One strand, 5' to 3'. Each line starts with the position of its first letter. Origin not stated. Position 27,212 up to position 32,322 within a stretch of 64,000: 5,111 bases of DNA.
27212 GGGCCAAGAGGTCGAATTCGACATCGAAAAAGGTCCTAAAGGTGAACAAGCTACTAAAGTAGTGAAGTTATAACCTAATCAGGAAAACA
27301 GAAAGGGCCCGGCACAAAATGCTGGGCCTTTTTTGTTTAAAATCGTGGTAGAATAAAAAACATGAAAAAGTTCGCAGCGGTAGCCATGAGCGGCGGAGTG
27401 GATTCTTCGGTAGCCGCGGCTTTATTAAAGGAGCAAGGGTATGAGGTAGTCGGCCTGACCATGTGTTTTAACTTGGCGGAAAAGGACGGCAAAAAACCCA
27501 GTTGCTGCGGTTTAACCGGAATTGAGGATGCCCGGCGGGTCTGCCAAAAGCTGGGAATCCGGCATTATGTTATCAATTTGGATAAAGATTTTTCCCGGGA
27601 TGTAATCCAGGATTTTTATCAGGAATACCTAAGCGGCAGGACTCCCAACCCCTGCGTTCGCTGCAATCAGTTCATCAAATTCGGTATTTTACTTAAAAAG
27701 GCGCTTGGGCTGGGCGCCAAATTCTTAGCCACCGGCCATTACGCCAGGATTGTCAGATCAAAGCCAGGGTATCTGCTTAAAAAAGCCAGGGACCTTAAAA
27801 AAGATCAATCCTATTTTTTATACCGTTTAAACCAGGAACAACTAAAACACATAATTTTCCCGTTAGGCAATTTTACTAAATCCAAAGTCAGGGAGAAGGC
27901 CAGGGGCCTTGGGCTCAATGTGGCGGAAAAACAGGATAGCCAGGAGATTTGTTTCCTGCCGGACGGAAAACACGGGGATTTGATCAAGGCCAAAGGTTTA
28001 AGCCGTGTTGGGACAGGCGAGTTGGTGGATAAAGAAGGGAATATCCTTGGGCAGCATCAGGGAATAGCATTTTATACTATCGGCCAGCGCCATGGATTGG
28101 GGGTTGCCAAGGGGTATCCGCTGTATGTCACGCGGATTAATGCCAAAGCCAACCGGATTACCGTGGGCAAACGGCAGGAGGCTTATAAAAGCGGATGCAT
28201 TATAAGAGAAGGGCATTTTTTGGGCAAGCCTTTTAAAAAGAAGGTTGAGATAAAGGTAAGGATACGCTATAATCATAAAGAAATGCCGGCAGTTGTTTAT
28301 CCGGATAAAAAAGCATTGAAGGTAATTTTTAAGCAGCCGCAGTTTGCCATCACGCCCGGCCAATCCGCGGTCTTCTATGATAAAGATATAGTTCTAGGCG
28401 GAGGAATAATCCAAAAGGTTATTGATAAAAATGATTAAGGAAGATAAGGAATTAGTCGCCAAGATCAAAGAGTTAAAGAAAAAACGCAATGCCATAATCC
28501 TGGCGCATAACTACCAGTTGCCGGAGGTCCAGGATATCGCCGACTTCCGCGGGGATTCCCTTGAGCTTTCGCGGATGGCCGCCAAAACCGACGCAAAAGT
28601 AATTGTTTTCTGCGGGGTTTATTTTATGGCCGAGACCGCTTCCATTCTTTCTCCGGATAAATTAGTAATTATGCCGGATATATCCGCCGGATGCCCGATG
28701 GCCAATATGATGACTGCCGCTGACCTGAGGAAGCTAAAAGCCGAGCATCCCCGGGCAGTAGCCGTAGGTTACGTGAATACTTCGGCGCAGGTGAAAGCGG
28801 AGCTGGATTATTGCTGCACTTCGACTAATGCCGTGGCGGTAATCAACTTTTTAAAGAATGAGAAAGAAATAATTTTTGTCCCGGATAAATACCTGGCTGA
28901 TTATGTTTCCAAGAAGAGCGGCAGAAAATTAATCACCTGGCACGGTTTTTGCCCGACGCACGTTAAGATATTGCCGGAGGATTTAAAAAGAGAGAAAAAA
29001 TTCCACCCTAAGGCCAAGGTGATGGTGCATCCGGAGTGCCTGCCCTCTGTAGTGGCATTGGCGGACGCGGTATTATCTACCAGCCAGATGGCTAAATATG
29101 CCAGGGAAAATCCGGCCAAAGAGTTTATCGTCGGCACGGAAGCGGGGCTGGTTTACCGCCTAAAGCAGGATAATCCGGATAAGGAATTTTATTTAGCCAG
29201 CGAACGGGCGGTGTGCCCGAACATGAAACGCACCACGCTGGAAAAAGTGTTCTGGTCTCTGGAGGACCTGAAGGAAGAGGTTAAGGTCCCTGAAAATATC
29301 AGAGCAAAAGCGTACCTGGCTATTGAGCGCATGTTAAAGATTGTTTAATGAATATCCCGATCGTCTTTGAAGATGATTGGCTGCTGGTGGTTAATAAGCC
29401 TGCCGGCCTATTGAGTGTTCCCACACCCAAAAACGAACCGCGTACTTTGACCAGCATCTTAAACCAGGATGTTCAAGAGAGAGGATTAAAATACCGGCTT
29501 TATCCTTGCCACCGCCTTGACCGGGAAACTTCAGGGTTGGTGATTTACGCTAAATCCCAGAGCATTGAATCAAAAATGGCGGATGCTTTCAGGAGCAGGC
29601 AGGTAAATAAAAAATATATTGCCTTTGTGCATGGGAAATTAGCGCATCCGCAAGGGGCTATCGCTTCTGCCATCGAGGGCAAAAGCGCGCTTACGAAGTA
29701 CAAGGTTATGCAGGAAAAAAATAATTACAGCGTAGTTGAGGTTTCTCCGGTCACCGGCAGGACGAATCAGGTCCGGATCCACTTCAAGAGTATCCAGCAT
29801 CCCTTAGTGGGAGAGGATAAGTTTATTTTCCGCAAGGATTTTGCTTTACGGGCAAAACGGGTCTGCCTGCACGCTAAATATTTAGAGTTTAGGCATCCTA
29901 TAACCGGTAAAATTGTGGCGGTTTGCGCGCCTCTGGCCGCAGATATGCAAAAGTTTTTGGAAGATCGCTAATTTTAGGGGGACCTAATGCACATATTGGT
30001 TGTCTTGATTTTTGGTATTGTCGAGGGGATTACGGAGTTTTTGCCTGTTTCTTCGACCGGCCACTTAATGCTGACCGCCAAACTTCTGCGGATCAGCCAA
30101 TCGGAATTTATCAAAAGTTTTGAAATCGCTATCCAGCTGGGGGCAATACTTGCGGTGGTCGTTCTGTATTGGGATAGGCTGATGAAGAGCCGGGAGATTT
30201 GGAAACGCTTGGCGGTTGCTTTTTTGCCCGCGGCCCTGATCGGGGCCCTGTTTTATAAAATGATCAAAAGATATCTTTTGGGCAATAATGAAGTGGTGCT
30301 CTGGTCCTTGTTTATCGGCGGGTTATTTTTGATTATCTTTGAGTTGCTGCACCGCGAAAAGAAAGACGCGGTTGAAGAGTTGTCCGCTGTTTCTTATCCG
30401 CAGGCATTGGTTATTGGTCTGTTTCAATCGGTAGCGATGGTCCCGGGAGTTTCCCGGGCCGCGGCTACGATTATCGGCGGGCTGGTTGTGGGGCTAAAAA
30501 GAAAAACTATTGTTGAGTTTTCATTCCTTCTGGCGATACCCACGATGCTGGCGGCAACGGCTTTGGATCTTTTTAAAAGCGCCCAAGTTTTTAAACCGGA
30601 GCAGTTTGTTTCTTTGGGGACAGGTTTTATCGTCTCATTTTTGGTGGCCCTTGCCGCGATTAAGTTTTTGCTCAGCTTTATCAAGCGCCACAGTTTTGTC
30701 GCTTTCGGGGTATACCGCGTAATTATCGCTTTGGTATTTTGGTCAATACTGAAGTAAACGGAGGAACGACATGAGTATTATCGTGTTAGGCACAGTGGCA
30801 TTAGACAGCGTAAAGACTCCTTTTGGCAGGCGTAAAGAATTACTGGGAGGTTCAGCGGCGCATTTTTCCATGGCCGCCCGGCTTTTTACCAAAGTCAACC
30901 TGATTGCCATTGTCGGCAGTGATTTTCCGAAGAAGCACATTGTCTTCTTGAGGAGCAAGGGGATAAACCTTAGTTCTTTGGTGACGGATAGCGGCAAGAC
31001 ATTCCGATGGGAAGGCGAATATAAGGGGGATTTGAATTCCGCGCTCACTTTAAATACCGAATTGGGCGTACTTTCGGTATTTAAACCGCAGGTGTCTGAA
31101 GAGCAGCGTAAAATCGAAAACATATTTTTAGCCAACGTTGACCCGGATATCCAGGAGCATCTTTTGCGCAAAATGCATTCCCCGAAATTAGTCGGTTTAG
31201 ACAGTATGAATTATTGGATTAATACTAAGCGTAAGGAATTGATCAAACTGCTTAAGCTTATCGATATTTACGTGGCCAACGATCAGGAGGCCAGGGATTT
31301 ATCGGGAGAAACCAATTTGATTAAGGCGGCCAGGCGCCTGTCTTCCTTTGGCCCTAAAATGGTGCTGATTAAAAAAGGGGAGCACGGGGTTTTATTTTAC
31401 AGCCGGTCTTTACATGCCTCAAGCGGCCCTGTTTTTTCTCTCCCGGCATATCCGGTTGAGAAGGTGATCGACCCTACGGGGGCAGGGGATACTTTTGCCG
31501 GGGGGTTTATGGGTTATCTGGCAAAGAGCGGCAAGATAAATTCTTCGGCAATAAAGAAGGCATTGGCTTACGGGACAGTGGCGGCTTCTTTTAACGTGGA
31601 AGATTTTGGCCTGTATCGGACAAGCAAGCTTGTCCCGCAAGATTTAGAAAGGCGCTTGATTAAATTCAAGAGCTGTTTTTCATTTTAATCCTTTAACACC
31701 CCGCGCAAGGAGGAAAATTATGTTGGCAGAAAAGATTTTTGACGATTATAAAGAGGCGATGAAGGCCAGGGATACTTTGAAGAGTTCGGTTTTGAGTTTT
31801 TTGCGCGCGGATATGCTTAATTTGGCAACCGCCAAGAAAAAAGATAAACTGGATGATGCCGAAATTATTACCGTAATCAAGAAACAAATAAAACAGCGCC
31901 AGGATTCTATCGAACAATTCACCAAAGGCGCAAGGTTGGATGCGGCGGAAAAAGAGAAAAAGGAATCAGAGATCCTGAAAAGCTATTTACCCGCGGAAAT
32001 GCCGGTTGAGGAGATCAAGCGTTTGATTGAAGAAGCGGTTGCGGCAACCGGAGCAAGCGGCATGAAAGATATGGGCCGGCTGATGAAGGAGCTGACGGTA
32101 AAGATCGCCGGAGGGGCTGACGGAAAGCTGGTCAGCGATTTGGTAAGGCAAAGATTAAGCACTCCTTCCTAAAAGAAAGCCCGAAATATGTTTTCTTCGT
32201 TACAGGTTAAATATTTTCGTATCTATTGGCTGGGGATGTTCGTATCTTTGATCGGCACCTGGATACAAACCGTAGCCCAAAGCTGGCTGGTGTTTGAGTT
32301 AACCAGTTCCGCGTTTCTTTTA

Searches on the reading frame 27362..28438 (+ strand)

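Call 20: search_protein_families(library=pfam, proteins=[window:27362-28438:+], max_evalue=0.001)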
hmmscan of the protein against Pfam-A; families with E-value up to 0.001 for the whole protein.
window:27362-28438:+ (358 aa): 8 families
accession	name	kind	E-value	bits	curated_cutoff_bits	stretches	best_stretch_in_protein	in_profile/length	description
PF03054.22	tRNA_Me_trans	-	3.7e-75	252.5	20.6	1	6-200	4-201/202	tRNA methyl transferase HUP domain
PF20258.4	tRNA_Me_trans_C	-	9.5e-20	71.2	20.6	1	278-350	3-77/77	Aminomethyltransferase beta-barrel domain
PF20259.3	tRNA_Me_trans_M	-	8.8e-16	57.7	27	1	218-270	12-66/66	tRNA methyl transferase PRC-barrel domain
PF06508.19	QueC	-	4.9e-06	26.6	22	1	6-75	3-64/210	Queuosine biosynthesis protein QueC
PF24167.1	DUF7411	-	7.7e-05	22.8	28.7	1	5-84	3-69/194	Family of unknown function (DUF7411)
PF00764.25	Arginosuc_synth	-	0.00018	22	27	1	7-82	4-70/162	Arginosuccinate synthase N-terminal HUP domain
PF02540.23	NAD_synthase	-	0.0008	19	21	0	7-89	23-96/242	NAD synthase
PF00733.27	Asn_synthase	-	0.00097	19.3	21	0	7-81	22-87/354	Asparagine synthase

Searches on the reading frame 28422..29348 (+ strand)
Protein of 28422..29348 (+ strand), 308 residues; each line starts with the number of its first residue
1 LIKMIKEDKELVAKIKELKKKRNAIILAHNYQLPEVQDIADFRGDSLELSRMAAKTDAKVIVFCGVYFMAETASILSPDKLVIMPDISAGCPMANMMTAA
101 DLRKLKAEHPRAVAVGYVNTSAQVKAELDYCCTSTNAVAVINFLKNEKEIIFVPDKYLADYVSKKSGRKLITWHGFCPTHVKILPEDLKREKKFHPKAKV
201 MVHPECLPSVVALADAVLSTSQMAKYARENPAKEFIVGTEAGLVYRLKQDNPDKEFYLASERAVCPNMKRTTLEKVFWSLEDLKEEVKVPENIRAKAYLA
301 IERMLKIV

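Call 20: search_protein_families(library=pfam, proteins=[window:28422-29348:+], max_evalue=0.001)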
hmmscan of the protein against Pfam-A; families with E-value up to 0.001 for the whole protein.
window:28422-29348:+ (308 aa): 1 family
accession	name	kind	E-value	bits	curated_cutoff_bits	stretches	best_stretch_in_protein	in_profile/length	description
PF02445.21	NadA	-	2.5e-124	414.6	27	1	14-306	2-295/295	Quinolinate synthetase A protein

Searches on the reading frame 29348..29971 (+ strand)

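Call 20: search_protein_families(library=pfam, proteins=[window:29348-29971:+], max_evalue=0.001)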
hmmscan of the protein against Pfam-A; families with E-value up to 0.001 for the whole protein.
window:29348-29971:+ (207 aa): 1 family
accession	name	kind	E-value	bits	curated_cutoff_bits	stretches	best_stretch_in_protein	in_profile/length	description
PF00849.27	PseudoU_synth_2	-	2.1e-34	119.4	26.8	1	12-147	2-151/152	RNA pseudouridylate synthase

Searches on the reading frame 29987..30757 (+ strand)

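Call 20: search_protein_families(library=pfam, proteins=[window:29987-30757:+], max_evalue=0.001)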
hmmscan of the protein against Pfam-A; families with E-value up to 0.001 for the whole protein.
window:29987-30757:+ (256 aa): 1 family
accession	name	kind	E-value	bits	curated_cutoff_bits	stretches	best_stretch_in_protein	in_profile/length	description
PF02673.24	BacA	-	3.6e-73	246.9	33.4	1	7-250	2-257/257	Bacitracin resistance protein BacA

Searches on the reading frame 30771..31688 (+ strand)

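Call 21: search_protein_families(library=pfam, proteins=[window:30771-31688:+], max_evalue=0.001)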
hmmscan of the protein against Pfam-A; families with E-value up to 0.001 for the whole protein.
window:30771-31688:+ (305 aa): 2 families
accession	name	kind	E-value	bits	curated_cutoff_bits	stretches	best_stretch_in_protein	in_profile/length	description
PF00294.29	PfkB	-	1.3e-25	90.8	25.8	1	25-282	35-296/302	pfkB family carbohydrate kinase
PF08543.17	Phos_pyr_kin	-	5.2e-07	29.7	27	1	155-272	110-232/246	Phosphomethylpyrimidine kinase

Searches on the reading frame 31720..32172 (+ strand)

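Call 21: search_protein_families(library=pfam, proteins=[window:31720-32172:+], max_evalue=0.001)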
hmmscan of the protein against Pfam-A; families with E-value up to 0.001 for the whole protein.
window:31720-32172:+ (150 aa): 1 family
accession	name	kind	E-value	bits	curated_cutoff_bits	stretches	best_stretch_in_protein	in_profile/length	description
PF09424.15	YqeY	-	1.4e-45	155.3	27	1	4-146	2-143/143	Yqey-like protein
